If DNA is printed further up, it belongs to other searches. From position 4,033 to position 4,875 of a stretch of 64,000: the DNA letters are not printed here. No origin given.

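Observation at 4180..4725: Phage-borne NadM-type NMN adenylyltransferase together with an NAD+-dependent DNA ligase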

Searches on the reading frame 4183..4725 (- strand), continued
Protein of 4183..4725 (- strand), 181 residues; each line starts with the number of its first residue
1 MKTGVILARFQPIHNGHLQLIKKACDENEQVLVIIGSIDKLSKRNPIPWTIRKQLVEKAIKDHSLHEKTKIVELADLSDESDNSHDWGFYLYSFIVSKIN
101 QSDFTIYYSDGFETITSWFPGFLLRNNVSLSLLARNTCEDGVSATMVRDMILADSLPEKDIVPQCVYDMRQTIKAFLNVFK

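Call 19: find_encoding_contigs(protein=P0002, flank=10000, max_places=6)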
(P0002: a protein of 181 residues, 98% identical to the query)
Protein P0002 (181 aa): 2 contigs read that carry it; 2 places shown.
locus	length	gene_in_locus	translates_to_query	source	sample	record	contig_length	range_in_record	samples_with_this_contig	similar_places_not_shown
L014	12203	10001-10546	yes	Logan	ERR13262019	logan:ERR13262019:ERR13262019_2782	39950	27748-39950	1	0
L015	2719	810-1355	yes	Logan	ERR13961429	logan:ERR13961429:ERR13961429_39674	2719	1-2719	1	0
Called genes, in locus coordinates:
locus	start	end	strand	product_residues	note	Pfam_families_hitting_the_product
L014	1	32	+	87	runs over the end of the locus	-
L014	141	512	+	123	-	-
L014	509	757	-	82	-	-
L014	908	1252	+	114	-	-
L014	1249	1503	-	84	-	-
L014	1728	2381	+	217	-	PF12843:QSregVF_b (faint), PF20600:ExoX-like_C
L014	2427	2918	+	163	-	-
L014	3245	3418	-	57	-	-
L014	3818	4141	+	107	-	-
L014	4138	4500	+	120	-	-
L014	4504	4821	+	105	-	PF01624:MutS_I (weak)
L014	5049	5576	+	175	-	-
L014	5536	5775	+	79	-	-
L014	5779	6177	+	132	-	-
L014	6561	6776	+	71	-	-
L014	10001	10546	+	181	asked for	PF01467:CTP_transf_like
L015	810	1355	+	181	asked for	PF01467:CTP_transf_like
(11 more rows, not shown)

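Call 31: search_protein_representatives(protein=window:4183-4725:-)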
Query: 181 residues. Proteins with E-value up to 0.001 (for the whole library): 1397; up to 1e-10: 148; up to 1e-30: 19. The best 150 are listed.
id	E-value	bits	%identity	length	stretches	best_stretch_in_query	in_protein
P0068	1.5e-77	275.7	98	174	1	1-127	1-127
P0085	6.5e-72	257.3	72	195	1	2-181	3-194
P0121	2.4e-51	190.3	71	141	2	7-110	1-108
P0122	1.5e-49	184.5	74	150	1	2-120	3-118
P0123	4.3e-44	166.7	47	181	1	3-180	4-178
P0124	5.3e-43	163.1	51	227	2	68-179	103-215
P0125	3.1e-41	157.4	58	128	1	1-126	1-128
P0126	2.5e-40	154.4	61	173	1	48-179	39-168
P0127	2.6e-39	151.1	51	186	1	2-163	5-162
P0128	8.3e-39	149.5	43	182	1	2-180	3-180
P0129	1.1e-37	145.8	43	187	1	1-179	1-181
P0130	1.4e-37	145.5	90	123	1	1-77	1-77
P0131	7.7e-37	143.0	62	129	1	65-179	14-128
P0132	1.2e-36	142.5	62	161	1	70-179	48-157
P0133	3.6e-36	140.9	97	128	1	1-70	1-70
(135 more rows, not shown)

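Call 34: search_solved_structures(query=A1, max_evalue=0.01, show_alignments=4)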
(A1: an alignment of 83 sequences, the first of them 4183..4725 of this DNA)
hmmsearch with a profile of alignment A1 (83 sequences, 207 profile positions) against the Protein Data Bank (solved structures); distinct sequences matched with E-value up to 0.01: 47.
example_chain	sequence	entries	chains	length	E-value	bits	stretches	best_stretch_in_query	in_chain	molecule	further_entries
1f9a_A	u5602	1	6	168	8.5e-27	97.2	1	12-185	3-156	HYPOTHETICAL PROTEIN MJ0541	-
2qjt_B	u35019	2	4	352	3.7e-25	91.8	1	5-188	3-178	Nicotinamide-nucleotide adenylyltransferase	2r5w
1ej2_A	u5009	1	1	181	8.3e-25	90.7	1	8-186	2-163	NICOTINAMIDE MONONUCLEOTIDE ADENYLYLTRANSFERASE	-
4yp5_A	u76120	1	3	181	1.2e-24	90.1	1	9-186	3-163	Nicotinamide-nucleotide adenylyltransferase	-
2qjo_A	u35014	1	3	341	3.5e-24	88.6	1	5-190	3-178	Bifunctional NMN adenylyltransferase/Nudix hydrolase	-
4yp7_A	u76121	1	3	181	2.1e-23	86.1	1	9-186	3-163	Nicotinamide-nucleotide adenylyltransferase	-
1m8g_A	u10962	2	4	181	3.1e-23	85.5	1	9-186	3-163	Nicotinamide-nucleotide Adenylyltransferase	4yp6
1m8j_A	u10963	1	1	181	1.1e-22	83.7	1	9-184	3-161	Nicotinamide-nucleotide Adenylyltransferase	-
1m8f_A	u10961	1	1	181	1.4e-22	83.4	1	9-186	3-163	nicotinamide-nucleotide adenylyltransferase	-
1hyb_A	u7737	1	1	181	2.8e-22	82.4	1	8-186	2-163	NICOTINAMIDE MONONUCLEOTIDE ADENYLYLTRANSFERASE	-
1m8k_A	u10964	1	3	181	4.1e-22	81.8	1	9-186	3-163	Nicotinamide-nucleotide Adenylyltransferase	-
6gye_A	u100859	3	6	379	5.1e-13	52.2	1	7-159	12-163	Nicotinamide-nucleotide adenylyltransferase NadR family / Ribosylnicotinamide kinase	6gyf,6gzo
9x6f_A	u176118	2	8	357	6e-11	45.4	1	5-178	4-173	Nicotinamide-nucleotide adenylyltransferase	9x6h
1lw7_A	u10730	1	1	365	1.4e-08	37.7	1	9-158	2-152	TRANSCRIPTIONAL REGULATOR NADR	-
3otw_A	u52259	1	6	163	1.3e-06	31.2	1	4-72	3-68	Phosphopantetheine adenylyltransferase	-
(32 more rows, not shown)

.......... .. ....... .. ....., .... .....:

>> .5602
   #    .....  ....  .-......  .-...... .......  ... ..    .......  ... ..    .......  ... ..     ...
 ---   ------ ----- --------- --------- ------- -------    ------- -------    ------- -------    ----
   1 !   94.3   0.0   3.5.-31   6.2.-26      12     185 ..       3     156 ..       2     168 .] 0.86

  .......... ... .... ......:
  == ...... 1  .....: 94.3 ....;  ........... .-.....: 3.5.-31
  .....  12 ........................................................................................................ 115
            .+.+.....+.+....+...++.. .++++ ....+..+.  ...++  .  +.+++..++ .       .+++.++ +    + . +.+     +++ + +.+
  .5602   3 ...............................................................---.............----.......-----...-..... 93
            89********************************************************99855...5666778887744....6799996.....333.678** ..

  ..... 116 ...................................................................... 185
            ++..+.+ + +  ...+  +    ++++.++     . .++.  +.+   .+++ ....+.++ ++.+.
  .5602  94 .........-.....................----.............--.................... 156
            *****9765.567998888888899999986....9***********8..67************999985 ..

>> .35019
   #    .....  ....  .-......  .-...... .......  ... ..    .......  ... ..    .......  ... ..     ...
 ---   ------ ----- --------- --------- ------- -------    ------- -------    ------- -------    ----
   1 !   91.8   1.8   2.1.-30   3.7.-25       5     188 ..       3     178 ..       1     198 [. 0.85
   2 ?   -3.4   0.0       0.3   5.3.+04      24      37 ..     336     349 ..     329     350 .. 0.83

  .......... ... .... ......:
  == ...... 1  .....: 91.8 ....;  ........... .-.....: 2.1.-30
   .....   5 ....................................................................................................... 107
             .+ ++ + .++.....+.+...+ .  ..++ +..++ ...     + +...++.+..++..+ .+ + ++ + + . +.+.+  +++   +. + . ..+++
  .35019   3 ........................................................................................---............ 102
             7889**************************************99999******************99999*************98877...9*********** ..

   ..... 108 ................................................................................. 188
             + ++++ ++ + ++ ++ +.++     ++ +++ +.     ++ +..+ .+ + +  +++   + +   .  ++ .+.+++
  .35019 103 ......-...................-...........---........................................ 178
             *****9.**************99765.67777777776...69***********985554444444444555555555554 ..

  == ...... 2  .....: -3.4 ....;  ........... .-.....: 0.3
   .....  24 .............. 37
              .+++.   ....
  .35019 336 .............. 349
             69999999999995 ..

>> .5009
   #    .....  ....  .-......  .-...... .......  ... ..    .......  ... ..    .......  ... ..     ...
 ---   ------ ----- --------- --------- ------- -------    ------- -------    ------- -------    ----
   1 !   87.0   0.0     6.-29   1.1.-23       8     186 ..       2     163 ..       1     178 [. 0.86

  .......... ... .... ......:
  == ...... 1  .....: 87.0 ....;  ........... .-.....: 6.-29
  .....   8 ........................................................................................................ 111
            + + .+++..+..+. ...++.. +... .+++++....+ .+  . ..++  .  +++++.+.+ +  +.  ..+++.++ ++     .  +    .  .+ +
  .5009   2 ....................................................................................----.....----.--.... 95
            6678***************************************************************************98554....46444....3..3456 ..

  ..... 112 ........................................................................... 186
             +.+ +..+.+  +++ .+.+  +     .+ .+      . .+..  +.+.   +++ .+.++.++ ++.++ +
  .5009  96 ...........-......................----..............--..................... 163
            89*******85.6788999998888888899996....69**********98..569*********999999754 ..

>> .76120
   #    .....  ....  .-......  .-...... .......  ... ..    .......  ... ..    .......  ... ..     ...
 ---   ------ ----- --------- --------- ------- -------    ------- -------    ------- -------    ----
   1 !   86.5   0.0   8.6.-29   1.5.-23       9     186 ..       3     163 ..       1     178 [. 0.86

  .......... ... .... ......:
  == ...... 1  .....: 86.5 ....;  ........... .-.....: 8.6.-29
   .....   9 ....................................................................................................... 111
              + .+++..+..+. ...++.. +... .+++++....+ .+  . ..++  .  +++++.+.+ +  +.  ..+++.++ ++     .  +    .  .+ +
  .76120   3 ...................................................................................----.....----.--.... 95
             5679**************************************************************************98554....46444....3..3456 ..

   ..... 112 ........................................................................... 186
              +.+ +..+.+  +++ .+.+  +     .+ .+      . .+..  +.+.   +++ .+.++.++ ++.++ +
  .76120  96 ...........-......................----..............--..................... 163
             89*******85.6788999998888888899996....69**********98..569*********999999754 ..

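Call 35: search_protein_families(library=ncbifam, alignment_id=A1, max_evalue=0.00001)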
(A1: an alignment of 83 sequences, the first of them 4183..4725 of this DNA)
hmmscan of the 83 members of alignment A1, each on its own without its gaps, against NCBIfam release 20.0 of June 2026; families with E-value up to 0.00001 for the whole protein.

A. member 1, window:4183-4725:- (181 aa): 14 families
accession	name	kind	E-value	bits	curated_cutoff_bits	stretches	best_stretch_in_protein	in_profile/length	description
NF002243.0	PRK01153.1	subfamily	4.3e-14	52.5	127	1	4-80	3-81/175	nicotinamide-nucleotide adenylyltransferase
NF003787.0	PRK05379.1-4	equivalog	2.9e-12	46.2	449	1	5-155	13-156/346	bifunctional nicotinamide-nucleotide adenylyltransferase/Nudix hydroxylase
NF003786.0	PRK05379.1-2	equivalog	3.9e-11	42.7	397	1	5-97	18-107/354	bifunctional nicotinamide-nucleotide adenylyltransferase/Nudix hydroxylase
TIGR01527.1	arch_NMN_Atrans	equivalog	6e-11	42.2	181.2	1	4-94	2-90/167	nicotinamide-nucleotide adenylyltransferase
TIGR00125.1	cyt_tran_rel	domain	9.2e-11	41.8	27.7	1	4-61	2-61/65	adenylyltransferase/cytidyltransferase family protein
TIGR01526.1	nadR_NMN_Atrans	equivalog_domain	6.7e-10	38.7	341.15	1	1-110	1-109/325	nicotinamide-nucleotide adenylyltransferase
NF003791.0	PRK05379.2-3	equivalog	1.5e-09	37.6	409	1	3-76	7-80/340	bifunctional nicotinamide-nucleotide adenylyltransferase/Nudix hydroxylase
NF003789.0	PRK05379.2-1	equivalog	2.5e-08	33.3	355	1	4-122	10-129/312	bifunctional nicotinamide mononucleotide adenylyltransferase/ADP-ribose pyrophosphatase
NF003788.0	PRK05379.1-5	equivalog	5.2e-08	32.6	354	1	5-64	9-69/351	bifunctional nicotinamide-nucleotide adenylyltransferase/Nudix hydroxylase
TIGR01510.1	coaD_prev_kdtB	equivalog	1.3e-07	31.7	103.3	1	9-63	7-59/155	pantetheine-phosphate adenylyltransferase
NF003785.0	PRK05379.1-1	equivalog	1.3e-07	31.1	418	1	4-76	5-79/347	bifunctional nicotinamide-nucleotide adenylyltransferase/Nudix hydroxylase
NF001985.0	PRK00777.1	subfamily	2.3e-06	27.7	104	1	9-77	12-83/157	pantetheine-phosphate adenylyltransferase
NF005988.0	PRK08099.1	equivalog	8.2e-06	25.2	201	0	2-40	65-103/411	multifunctional transcriptional regulator/nicotinamide-nucleotide adenylyltransferase/ribosylnicotinamide kinase NadR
NF002250.0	PRK01170.1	subfamily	9.1e-06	25.4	489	0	5-86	4-85/322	bifunctional pantetheine-phosphate adenylyltransferase/NTP phosphatase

B. families by the number of members that match (of 83 scanned): 26 families (the first 25 are shown)
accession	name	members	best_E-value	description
NF002243.0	PRK01153.1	83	3.8e-24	nicotinamide-nucleotide adenylyltransferase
NF003786.0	PRK05379.1-2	83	4.9e-24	bifunctional nicotinamide-nucleotide adenylyltransferase/Nudix hydroxylase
NF003791.0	PRK05379.2-3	83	3.5e-20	bifunctional nicotinamide-nucleotide adenylyltransferase/Nudix hydroxylase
NF003787.0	PRK05379.1-4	83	1.2e-18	bifunctional nicotinamide-nucleotide adenylyltransferase/Nudix hydroxylase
TIGR01527.1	arch_NMN_Atrans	82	2.8e-22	nicotinamide-nucleotide adenylyltransferase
NF003788.0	PRK05379.1-5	76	1e-16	bifunctional nicotinamide-nucleotide adenylyltransferase/Nudix hydroxylase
NF003785.0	PRK05379.1-1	75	1.6e-18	bifunctional nicotinamide-nucleotide adenylyltransferase/Nudix hydroxylase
TIGR00125.1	cyt_tran_rel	72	1e-15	adenylyltransferase/cytidyltransferase family protein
NF003789.0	PRK05379.2-1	70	2e-16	bifunctional nicotinamide mononucleotide adenylyltransferase/ADP-ribose pyrophosphatase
TIGR01526.1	nadR_NMN_Atrans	67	6.6e-18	nicotinamide-nucleotide adenylyltransferase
NF010365.0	PRK13793.1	60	7.5e-15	nicotinate-nicotinamide nucleotide adenylyltransferase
NF003790.0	PRK05379.2-2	56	7.5e-18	bifunctional nicotinamide mononucleotide adenylyltransferase/ADP-ribose pyrophosphatase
TIGR01510.1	coaD_prev_kdtB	32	1.4e-10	pantetheine-phosphate adenylyltransferase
NF005988.0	PRK08099.1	27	1.5e-14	multifunctional transcriptional regulator/nicotinamide-nucleotide adenylyltransferase/ribosylnicotinamide kinase NadR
TIGR00482.1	TIGR00482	17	5.9e-08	nicotinate (nicotinamide) nucleotide adenylyltransferase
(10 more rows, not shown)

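Call 36: predict_structure(alignment_id=A1)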
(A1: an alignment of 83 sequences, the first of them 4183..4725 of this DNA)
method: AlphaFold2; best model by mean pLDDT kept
length: 181 residues; sequences in the alignment: 83
mean_pLDDT: 94.7   pTM: 0.90
mean pLDDT of the five models: 94.7, 94.6, 94.7, 94.2, 94.2
residues with pLDDT >= 90: 156; 70-90: 24; 50-70: 1; < 50: 0
segments of 3 or more residues with pLDDT < 50: none
pLDDT, mean of each block of 10 residues (from residue 1): 92 96 98 97 96 98 98 92 92 98 96 93 96 82 94 93 97 97 85
secondary structure, 60 per line:
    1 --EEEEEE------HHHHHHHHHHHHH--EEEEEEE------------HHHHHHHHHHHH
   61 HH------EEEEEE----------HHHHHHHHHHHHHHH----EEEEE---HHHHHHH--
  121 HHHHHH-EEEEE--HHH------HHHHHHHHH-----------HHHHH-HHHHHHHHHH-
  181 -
elements in order: E3-8 H15-27 E30-36 H49-62 E69-74 H85-99 E104-108 H112-118 H121-126 E128-132 H144-152 H164-168 H170-179

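Call 39: search_dna_similar(query=L003:19573-20559:+, collection=phages, mode=protein, max_rows=25, max_evalue=0.001)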
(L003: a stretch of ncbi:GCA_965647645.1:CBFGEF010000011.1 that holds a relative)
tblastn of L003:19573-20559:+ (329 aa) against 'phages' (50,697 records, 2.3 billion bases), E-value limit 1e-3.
Records with a match: 2020; places in all: 2022; records where one place covers at least 80% of the query: 2002.
Best place of each record, by identity: 60-80% 14; <60% 2006.
By first word of the organism name: Vibrio 230; Klebsiella 200; Staphylococcus 199; Pseudomonas 198; Escherichia 189; Salmonella 128; Mycobacterium 104; Aeromonas 97; Bacillus 84; Listeria 55; and 68 more.
By host as written in the record: - 253; Klebsiella pneumoniae 93; Staphylococcus aureus 82; Mycobacterium smegmatis mc2 155 65; Pseudomonas aeruginosa 55; Escherichia coli 51; Listeria monocytogenes 44; Vibrio harveyi BAA-1116 36; and 507 more.
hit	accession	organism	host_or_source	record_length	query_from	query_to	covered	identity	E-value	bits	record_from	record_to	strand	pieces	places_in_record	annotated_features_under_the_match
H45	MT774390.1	uncultured phage cr85_1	human feces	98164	3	329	99%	77.4%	2e-172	536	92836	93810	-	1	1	hypothetical protein | nicotinamide phosphoribosyltransferase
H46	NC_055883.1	uncultured phage cr85_1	human feces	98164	3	329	99%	77.4%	2e-172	536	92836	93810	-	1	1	nicotinamide phosphoribosyl transferase | nicotinamide phosphoribosyltransferase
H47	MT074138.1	Bacteroides phage DAC17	Bacteroides thetaiotaomicron VPI-5486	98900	5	328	98%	76.9%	1e-170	531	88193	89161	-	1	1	hypothetical protein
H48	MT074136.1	Bacteroides phage DAC15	Bacteroides thetaiotaomicron VPI-5484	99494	5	328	98%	76.9%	1e-170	530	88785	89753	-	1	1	hypothetical protein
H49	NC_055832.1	Bacteroides phage DAC15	Bacteroides thetaiotaomicron VPI-5484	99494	5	328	98%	76.9%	1e-170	530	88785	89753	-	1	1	nicotinamide phosphoribosyl transferase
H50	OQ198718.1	Kolpuevirus sp. 'frurule'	Bacteroides cellulosilyticus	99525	3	324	98%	77.3%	2e-168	524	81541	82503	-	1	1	hypothetical protein (x2)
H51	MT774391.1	uncultured phage cr126_1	human feces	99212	3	327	99%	76.6%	7e-167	520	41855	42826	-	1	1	putative nicotinamide phosphoribosyltransferase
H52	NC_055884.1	uncultured phage cr126_1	human feces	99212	3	327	99%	76.6%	7e-167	520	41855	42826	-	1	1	nicotinamide phosphoribosyl transferase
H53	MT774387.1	uncultured phage cr111_1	human feces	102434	4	326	98%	75.9%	9e-166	516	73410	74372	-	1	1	putative nicotinate phosphoribosyltransferase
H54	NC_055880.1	uncultured phage cr111_1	human feces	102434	4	326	98%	75.9%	9e-166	516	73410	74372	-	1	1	nicotinamide phosphoribosyl transferase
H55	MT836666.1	Bacteriophage sp.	human fecal samples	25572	4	320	96%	69.7%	4e-153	480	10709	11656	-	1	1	record has no annotation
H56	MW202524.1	Caudoviricetes sp.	Manatee Spring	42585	6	320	96%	59.2%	9e-120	385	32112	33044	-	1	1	putative nicotinate phosphoribosyltransferase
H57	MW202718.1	Caudoviricetes sp.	Manatee Spring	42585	6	320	96%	59.2%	9e-120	385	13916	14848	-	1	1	putative nicotinate phosphoribosyltransferase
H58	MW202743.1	Caudoviricetes sp.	Manatee Spring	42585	6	320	96%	59.2%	9e-120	385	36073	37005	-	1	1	putative nicotinate phosphoribosyltransferase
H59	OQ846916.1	Alicyclobacillus phage KKP_3916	Alicyclobacillus acidoterrestris strain ...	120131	5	327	98%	56.3%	4e-109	354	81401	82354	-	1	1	hypothetical protein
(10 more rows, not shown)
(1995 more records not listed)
